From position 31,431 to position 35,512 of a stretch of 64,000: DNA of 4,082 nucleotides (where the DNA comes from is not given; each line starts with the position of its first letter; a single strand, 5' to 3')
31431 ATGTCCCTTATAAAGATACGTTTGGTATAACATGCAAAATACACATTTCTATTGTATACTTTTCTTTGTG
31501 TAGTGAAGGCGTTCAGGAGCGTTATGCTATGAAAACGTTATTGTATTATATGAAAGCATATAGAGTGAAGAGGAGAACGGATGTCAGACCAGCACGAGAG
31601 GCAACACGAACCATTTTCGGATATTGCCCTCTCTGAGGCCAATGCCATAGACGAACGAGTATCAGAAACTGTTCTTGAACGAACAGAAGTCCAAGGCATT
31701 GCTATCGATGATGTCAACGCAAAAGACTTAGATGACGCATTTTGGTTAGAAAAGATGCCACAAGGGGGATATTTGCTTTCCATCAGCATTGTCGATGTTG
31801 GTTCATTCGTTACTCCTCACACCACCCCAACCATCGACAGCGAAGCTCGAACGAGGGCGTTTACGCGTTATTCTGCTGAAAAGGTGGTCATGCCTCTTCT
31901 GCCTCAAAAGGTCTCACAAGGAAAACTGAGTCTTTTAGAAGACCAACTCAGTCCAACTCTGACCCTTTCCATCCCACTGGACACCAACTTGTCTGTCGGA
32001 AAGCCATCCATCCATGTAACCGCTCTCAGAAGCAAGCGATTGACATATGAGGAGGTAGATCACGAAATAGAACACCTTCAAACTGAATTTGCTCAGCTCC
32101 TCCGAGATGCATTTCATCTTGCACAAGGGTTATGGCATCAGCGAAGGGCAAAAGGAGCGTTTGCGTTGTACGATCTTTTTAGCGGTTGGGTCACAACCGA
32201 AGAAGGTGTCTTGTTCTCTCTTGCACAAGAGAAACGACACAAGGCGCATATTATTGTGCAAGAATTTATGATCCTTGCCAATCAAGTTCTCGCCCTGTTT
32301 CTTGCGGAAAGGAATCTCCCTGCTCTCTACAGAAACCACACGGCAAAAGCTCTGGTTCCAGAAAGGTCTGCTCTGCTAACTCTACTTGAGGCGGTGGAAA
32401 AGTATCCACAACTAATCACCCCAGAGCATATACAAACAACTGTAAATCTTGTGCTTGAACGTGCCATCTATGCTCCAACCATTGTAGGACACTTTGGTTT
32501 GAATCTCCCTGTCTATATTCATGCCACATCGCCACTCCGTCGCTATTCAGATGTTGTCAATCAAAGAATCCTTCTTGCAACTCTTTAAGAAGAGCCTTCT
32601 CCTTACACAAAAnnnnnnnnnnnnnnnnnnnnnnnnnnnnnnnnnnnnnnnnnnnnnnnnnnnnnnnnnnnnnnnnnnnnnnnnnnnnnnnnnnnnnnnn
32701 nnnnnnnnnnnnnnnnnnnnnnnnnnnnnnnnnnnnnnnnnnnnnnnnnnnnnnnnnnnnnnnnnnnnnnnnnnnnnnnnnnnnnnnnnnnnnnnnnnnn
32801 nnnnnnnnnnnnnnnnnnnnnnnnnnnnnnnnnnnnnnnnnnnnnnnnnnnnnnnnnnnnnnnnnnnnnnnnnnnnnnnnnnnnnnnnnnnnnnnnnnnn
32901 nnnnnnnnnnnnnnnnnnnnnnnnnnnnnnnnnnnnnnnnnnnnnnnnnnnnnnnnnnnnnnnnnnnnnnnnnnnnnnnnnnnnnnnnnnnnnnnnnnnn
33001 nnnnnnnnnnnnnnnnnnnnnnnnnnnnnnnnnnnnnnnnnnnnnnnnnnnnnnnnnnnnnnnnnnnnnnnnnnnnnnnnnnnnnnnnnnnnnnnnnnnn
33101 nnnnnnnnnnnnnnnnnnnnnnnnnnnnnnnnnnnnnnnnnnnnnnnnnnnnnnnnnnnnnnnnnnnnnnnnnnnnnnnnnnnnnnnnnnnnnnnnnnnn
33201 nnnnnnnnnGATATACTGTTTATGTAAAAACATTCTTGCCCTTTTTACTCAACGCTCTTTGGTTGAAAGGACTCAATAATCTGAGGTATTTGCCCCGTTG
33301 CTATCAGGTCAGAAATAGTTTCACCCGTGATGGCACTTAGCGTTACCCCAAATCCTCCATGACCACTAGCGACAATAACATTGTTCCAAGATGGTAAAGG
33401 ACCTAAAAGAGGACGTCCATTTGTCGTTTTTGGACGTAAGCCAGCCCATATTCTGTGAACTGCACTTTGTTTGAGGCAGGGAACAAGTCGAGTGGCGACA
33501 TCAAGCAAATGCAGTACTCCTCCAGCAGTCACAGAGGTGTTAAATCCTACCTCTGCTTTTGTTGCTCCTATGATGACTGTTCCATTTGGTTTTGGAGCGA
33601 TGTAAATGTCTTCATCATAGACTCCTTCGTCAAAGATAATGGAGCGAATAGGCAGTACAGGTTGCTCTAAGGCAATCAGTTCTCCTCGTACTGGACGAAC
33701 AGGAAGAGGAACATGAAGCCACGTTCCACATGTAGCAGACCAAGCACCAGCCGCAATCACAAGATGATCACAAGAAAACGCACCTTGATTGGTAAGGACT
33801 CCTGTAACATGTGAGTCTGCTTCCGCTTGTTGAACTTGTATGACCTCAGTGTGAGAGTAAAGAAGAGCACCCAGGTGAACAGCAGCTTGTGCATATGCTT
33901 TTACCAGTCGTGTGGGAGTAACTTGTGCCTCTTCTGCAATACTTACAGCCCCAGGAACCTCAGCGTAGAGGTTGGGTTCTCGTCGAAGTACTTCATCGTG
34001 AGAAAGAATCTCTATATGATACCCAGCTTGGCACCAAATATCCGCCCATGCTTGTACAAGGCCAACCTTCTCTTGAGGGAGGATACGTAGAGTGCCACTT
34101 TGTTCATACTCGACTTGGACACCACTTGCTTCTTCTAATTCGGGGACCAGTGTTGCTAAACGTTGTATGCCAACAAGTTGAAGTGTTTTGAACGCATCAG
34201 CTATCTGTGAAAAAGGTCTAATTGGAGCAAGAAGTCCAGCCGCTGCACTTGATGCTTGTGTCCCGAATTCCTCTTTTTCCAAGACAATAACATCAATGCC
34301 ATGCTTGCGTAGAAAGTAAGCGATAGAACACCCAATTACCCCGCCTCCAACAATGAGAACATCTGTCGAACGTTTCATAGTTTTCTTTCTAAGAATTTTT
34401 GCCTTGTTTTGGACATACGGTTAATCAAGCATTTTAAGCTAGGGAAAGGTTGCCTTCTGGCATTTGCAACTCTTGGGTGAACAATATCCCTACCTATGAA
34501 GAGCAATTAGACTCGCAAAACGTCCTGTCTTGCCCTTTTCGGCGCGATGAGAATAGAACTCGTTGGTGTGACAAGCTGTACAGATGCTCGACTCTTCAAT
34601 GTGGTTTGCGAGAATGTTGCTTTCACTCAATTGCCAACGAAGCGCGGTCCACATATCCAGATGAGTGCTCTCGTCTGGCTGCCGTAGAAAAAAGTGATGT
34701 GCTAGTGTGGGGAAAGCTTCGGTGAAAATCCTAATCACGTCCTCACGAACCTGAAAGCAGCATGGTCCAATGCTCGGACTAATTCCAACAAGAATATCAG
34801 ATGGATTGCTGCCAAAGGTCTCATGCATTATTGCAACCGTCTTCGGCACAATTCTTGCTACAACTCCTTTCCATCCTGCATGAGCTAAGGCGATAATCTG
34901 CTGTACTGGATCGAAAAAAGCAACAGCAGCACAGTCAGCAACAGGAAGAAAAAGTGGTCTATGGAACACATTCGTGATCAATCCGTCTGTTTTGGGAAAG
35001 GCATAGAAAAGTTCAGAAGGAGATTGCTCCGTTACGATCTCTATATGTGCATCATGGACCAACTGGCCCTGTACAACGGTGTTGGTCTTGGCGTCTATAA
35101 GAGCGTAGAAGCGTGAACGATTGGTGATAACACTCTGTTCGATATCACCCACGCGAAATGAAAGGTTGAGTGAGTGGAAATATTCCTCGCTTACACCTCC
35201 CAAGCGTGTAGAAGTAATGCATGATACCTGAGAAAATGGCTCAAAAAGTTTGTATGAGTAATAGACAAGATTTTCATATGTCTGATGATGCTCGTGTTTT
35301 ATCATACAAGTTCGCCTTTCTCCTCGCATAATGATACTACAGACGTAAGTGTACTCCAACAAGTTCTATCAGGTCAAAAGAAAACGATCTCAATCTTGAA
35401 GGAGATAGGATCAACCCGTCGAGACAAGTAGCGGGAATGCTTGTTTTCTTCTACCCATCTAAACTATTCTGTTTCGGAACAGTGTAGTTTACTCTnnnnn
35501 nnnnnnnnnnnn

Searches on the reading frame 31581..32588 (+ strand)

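Call 42: search_protein_families(library=pfam, proteins=[window:31581-32588:+], max_evalue=0.001)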
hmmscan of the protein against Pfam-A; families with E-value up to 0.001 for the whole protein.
window:31581-32588:+ (335 aa): 1 family
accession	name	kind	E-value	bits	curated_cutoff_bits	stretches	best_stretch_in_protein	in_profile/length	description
PF00773.25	RNB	-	1.7e-60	205.4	29.3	1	39-334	9-323/326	RNB domain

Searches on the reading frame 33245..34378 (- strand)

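Call 42: search_protein_families(library=pfam, proteins=[window:33245-34378:-], max_evalue=0.001)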
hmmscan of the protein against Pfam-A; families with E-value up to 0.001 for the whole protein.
window:33245-34378:- (377 aa): 9 families
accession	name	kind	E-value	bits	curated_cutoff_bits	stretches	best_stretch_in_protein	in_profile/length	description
PF01266.30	DAO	-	1.7e-72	245.3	27.9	1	6-358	1-353/353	FAD dependent oxidoreductase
PF01494.25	FAD_binding_3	-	3.6e-09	36.7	22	1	5-216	2-163/349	FAD binding domain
PF07992.20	Pyr_redox_2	-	5.6e-09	36.3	26.1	1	5-36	143-174/291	Pyridine nucleotide-disulphide oxidoreductase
PF00890.30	FAD_binding_2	-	3.5e-08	33.5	20.4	1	6-214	1-205/414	FAD binding domain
PF13450.12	NAD_binding_8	-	1.6e-07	32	21.9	1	9-46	1-39/68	NAD(P)-binding Rossmann-like domain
PF13738.12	Pyr_redox_3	-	2.8e-06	27.2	30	0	8-40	1-34/305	Pyridine nucleotide-disulphide oxidoreductase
PF00070.33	Pyr_redox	-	1.9e-05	25.5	22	1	7-36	2-31/82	Pyridine nucleotide-disulphide oxidoreductase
PF03486.20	HI0933_like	-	8.6e-05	22.5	50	0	156-215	109-167/244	HI0933-like protein Rossmann domain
PF01946.23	Thi4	-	0.00024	20.8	26.2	0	5-36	18-50/235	Thi4 family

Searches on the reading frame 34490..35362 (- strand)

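Call 41: search_protein_families(library=pfam, proteins=[window:34490-35362:-], max_evalue=0.001)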
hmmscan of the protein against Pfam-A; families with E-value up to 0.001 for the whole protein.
window:34490-35362:- (290 aa): 1 family
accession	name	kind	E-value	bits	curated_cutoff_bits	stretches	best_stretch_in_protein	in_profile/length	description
PF02578.20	Cu-oxidase_4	-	8e-72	241.9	22.9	1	51-286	1-237/238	Multi-copper polyphenol oxidoreductase laccase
